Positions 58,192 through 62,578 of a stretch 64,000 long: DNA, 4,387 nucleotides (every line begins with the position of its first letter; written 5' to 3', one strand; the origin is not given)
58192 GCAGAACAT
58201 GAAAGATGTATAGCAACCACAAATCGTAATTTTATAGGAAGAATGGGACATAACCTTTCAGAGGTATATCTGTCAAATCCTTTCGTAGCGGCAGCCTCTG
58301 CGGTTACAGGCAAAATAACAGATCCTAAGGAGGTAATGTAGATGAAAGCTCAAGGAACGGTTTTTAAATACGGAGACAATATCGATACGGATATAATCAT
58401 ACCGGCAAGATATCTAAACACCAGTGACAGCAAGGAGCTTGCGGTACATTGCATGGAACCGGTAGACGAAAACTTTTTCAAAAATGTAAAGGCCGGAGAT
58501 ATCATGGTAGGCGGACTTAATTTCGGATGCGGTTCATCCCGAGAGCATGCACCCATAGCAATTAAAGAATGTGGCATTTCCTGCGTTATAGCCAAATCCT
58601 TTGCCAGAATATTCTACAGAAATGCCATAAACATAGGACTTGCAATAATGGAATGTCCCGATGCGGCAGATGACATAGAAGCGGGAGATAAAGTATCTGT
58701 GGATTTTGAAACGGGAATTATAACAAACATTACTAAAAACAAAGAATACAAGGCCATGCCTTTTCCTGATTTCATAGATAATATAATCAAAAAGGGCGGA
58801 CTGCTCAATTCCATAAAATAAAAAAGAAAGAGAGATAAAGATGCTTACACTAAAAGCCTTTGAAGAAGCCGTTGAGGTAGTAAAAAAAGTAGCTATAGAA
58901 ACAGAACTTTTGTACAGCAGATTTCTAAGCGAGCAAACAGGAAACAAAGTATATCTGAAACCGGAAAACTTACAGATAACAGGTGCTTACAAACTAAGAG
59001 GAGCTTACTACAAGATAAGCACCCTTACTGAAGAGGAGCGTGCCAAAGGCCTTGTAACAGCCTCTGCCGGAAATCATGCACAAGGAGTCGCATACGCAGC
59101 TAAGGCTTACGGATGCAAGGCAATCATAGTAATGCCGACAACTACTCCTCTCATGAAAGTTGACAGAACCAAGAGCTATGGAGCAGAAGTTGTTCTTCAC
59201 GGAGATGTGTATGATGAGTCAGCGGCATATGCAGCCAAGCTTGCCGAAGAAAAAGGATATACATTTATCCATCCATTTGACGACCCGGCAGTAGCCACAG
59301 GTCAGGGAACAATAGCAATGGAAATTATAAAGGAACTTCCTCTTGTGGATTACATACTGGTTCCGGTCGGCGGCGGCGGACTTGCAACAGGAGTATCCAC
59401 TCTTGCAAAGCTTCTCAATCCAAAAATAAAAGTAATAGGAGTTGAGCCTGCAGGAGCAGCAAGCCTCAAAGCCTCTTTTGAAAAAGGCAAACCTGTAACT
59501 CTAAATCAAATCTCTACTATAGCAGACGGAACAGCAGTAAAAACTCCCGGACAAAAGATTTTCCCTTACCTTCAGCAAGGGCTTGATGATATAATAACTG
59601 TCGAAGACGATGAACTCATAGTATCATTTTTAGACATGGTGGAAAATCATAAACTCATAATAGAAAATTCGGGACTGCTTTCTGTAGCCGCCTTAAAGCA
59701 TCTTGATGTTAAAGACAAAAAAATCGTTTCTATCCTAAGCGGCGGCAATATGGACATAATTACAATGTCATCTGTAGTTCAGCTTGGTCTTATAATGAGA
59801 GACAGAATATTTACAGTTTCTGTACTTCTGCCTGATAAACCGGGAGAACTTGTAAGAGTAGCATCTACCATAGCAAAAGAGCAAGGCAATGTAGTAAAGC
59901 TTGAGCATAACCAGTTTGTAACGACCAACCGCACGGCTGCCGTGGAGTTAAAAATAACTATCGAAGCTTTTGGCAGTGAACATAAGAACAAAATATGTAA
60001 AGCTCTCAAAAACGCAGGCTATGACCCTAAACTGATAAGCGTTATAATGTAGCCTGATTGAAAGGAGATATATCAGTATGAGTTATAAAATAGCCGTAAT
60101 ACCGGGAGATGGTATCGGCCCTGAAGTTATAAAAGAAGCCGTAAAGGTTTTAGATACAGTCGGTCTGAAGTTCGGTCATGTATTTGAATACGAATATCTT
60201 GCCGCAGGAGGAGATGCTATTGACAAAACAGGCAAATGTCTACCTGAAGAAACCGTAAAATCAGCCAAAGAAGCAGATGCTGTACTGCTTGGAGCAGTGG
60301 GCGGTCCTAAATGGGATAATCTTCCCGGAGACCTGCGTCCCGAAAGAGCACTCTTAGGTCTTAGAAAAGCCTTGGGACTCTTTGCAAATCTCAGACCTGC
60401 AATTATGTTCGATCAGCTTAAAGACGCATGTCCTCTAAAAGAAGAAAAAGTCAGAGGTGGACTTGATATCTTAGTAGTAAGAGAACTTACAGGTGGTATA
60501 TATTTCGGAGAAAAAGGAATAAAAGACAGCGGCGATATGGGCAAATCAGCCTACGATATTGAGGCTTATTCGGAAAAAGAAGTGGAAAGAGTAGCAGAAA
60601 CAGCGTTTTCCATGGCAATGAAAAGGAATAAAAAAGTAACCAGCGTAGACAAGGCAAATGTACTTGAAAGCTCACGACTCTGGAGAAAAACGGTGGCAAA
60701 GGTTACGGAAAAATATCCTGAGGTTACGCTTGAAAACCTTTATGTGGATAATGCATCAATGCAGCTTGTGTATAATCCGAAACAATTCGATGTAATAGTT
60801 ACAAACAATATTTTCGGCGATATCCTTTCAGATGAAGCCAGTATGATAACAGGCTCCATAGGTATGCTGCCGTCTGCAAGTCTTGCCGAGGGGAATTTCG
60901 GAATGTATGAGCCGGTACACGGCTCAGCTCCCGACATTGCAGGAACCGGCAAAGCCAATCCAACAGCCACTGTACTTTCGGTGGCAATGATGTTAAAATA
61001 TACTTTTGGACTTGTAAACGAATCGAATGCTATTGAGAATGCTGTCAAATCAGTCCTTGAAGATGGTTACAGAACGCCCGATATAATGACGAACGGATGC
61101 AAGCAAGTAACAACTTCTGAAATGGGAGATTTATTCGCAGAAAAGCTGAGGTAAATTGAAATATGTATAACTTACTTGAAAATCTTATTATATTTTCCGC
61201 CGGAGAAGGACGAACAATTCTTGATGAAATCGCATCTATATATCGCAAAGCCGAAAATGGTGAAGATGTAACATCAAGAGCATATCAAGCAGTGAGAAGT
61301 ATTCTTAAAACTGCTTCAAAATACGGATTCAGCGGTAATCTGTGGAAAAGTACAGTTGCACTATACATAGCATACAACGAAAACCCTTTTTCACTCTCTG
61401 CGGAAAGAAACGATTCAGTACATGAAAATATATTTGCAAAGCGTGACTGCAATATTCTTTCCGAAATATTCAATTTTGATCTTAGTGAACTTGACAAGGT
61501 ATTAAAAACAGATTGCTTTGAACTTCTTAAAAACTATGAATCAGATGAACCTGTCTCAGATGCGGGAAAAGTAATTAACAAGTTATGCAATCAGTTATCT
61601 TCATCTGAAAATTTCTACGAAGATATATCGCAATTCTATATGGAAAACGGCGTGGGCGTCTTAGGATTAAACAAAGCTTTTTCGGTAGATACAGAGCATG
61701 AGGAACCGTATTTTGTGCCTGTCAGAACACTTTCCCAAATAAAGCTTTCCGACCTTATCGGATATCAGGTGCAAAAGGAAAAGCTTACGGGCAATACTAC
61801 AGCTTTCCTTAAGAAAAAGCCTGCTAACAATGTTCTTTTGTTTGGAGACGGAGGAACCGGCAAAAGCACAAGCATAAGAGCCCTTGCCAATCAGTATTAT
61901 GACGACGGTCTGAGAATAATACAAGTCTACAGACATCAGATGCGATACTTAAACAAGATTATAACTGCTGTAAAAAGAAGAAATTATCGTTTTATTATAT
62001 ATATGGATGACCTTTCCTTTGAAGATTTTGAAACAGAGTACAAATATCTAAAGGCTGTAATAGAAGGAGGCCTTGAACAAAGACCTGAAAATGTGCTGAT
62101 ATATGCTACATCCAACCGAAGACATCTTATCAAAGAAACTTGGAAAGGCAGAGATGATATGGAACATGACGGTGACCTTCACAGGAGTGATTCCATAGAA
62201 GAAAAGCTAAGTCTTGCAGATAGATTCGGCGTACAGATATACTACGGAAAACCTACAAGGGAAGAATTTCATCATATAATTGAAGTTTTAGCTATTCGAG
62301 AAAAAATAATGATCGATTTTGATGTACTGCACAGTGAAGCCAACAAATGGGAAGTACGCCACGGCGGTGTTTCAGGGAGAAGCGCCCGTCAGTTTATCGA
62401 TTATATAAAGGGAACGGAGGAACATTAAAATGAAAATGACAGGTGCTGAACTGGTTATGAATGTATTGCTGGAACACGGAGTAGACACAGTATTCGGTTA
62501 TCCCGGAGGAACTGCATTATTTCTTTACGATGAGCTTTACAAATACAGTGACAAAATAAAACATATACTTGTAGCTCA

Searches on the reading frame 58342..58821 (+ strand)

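Call 9: search_protein_families(library=pfam, proteins=[window:58342-58821:+])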
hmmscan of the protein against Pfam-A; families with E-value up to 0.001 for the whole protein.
window:58342-58821:+ (159 aa): 1 family
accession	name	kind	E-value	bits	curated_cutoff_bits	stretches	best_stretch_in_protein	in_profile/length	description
PF00694.25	Aconitase_C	-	9.5e-20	71.7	22.8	1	53-103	75-126/131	Aconitase C-terminal domain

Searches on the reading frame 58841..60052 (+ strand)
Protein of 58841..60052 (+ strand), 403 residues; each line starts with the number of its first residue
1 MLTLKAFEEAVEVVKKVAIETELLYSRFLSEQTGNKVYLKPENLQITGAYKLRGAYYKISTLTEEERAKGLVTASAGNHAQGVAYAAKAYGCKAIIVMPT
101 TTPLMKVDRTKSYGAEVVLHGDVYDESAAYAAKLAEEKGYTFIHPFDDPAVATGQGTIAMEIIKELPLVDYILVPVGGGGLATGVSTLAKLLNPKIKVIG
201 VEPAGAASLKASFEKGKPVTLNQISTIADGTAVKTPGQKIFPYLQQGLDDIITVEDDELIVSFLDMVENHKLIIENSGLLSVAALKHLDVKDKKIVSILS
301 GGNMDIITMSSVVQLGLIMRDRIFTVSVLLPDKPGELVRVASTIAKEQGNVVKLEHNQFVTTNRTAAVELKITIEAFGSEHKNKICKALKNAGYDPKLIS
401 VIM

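Call 9: search_protein_families(library=pfam, proteins=[window:58841-60052:+])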
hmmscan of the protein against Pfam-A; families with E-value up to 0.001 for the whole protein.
window:58841-60052:+ (403 aa): 2 families
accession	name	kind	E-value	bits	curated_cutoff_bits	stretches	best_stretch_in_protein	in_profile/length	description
PF00291.31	PALP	-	7e-84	282.1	35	1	19-301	6-295/295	Pyridoxal-phosphate dependent enzyme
PF01842.31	ACT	-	0.0001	22.5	27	1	325-356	2-33/66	ACT domain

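Call 68: search_protein_families(library=ncbifam, proteins=[window:58841-60052:+], max_evalue=1e-10)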
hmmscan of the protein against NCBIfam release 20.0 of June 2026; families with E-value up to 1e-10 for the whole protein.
window:58841-60052:+ (403 aa): 34 families (the best 25 are shown)
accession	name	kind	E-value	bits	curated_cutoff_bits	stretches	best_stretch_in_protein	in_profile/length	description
TIGR01127.1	ilvA_1Cterm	equivalog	1.2e-133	445.8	378.75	1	21-395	1-377/380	threonine ammonia-lyase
NF005600.0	PRK07334.1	equivalog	4.7e-116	387.7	496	1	1-397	9-405/408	threonine ammonia-lyase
NF006674.0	PRK09224.1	subfamily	2.5e-106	356.4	577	1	14-395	19-399/508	threonine ammonia-lyase IlvA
TIGR01124.1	ilvA_2Cterm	equivalog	8.8e-105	351.1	411.3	1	14-395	11-391/499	threonine ammonia-lyase, biosynthetic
NF006390.0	PRK08639.1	equivalog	7.9e-102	341.3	421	1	3-391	8-399/418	threonine ammonia-lyase IlvA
NF009130.0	PRK12483.1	subfamily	4.9e-99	332.3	801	1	14-395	31-412/521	threonine ammonia-lyase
NF006389.0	PRK08638.1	equivalog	1.3e-98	330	453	1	2-316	9-327/333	bifunctional threonine ammonia-lyase/L-serine ammonia-lyase TdcB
TIGR02079.1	THD1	equivalog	1.6e-97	326.9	440.55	1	7-363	3-366/410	threonine ammonia-lyase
NF005454.0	PRK07048.1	equivalog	1.1e-84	284.3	452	1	3-313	8-320/324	threo-3-hydroxy-L-aspartate ammonia-lyase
NF005680.0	PRK07476.1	equivalog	6.8e-80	268.5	413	1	2-313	5-320/326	hydroxyectoine utilization dehydratase EutB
NF005292.0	PRK06815.1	equivalog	1.5e-77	260.8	371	1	5-314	6-318/320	threonine/serine dehydratase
TIGR02991.1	ectoine_eutB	equivalog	6.2e-72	242.2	413.35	1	3-308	2-310/317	hydroxyectoine utilization dehydratase EutB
NF006094.0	PRK08246.1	subfamily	1.2e-67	228.5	331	1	4-308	7-308/310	serine/threonine dehydratase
NF005147.0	PRK06608.1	equivalog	4.5e-64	216.4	380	1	7-315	11-322/339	serine/threonine dehydratase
NF045641.2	BHydaspDhtseBhcB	equivalog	6.9e-62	209.3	550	1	8-306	8-307/312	beta-hydroxyaspartate dehydratase BhcB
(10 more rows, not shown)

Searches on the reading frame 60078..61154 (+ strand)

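Call 9: search_protein_families(library=pfam, proteins=[window:60078-61154:+])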
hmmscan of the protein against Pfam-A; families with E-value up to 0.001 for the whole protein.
window:60078-61154:+ (358 aa): 1 family
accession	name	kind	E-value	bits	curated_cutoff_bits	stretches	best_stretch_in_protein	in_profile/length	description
PF00180.25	Iso_dh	-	3.8e-146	487.2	27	1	4-351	1-346/348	Isocitrate/isopropylmalate dehydrogenase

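Call 68: search_protein_families(library=ncbifam, proteins=[window:60078-61154:+], max_evalue=1e-10)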
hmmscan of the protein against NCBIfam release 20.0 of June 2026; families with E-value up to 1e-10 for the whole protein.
window:60078-61154:+ (358 aa): 16 families
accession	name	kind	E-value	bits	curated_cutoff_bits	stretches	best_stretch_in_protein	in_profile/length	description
TIGR00169.1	leuB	equivalog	6e-157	522.1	353.2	1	4-351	1-347/349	3-isopropylmalate dehydrogenase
NF002898.0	PRK03437.1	equivalog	4.6e-91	305.7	393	1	2-357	4-345/347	3-isopropylmalate dehydrogenase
TIGR02088.1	LEU3_arch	subfamily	9.6e-91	304.4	409.8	1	5-350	1-320/324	isopropylmalate/isohomocitrate dehydrogenases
NF040626.1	AksF2_Meth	equivalog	1.1e-85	287.8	540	1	3-351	2-324/333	homoisocitrate dehydrogenase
NF040619.1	AksF_Meth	equivalog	2.7e-84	283.2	500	1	3-339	2-333/343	homoisocitrate dehydrogenase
NF006529.0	PRK08997.1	equivalog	1.9e-73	247.3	510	1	2-339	3-321/335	isocitrate dehydrogenase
TIGR02089.1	TTC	equivalog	6.5e-73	245.7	470.4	1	2-343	3-342/352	tartrate dehydrogenase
NF006048.0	PRK08194.1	equivalog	1.4e-66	224.9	501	1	3-354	4-346/352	tartrate dehydrogenase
NF040855.1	iso_homocit_dh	equivalog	2.6e-64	217.6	680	1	3-344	2-311/345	isocitrate--homoisocitrate dehydrogenase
NF006673.0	PRK09222.1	equivalog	1.2e-61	209.1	509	1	2-353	4-337/482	NADP-dependent isocitrate dehydrogenase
TIGR00175.1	mito_nad_idh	equivalog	1.9e-52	178.5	432.4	1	3-341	4-322/334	isocitrate dehydrogenase (NAD(+))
TIGR02924.1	ICDH_alpha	equivalog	9.7e-50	170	561.35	1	4-351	2-331/473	isocitrate dehydrogenase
TIGR00183.1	prok_nadp_idh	equivalog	6.2e-35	120.8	567.3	1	199-356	260-415/417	isocitrate dehydrogenase (NADP(+))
NF005036.0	PRK06451.1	equivalog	9.2e-32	110.3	484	1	215-354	267-405/412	NADP-dependent isocitrate dehydrogenase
NF005425.0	PRK07006.1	equivalog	1.1e-29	103.4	490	1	212-355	271-414/416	NADP-dependent isocitrate dehydrogenase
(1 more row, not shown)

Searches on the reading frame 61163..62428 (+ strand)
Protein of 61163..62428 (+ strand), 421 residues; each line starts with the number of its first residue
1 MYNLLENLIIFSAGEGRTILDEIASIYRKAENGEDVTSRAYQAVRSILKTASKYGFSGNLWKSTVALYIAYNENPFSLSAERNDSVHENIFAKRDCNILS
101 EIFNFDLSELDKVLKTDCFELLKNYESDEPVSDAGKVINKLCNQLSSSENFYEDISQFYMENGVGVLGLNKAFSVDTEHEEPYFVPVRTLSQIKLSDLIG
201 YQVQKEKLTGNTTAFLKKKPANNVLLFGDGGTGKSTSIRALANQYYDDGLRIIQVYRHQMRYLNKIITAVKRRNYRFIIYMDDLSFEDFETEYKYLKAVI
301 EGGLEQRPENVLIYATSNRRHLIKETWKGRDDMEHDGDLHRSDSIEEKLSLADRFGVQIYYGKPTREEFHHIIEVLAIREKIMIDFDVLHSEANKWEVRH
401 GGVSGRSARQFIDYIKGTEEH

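Call 9: search_protein_families(library=pfam, proteins=[window:61163-62428:+])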
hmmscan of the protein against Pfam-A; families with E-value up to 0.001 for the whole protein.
window:61163-62428:+ (421 aa): 6 families
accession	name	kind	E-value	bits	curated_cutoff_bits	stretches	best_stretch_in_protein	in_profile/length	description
PF05673.19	DUF815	-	2.4e-89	299.2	23.8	1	171-418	4-248/249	Protein of unknown function (DUF815)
PF20720.3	nSTAND3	-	1.3e-06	28.7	27.2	1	221-284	17-74/155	Novel STAND NTPase 3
PF25199.1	nSTAND_NTPase5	-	3.6e-06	27.3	34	1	207-285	27-106/145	Novel STAND NTPase 5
PF00004.35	AAA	-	4.7e-06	27.5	21.2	1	224-321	1-112/131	ATPase family associated with various cellular activities (AAA)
PF13191.12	AAA_16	-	5.2e-05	24.2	32.6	1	220-271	24-74/167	AAA ATPase domain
PF13401.12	AAA_22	-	0.00086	20.1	27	0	220-254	4-38/130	AAA domain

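Call 68: search_protein_families(library=ncbifam, proteins=[window:61163-62428:+], max_evalue=1e-10)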
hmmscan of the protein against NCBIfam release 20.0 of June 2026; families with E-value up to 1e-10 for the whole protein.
window:61163-62428:+ (421 aa): 0 families
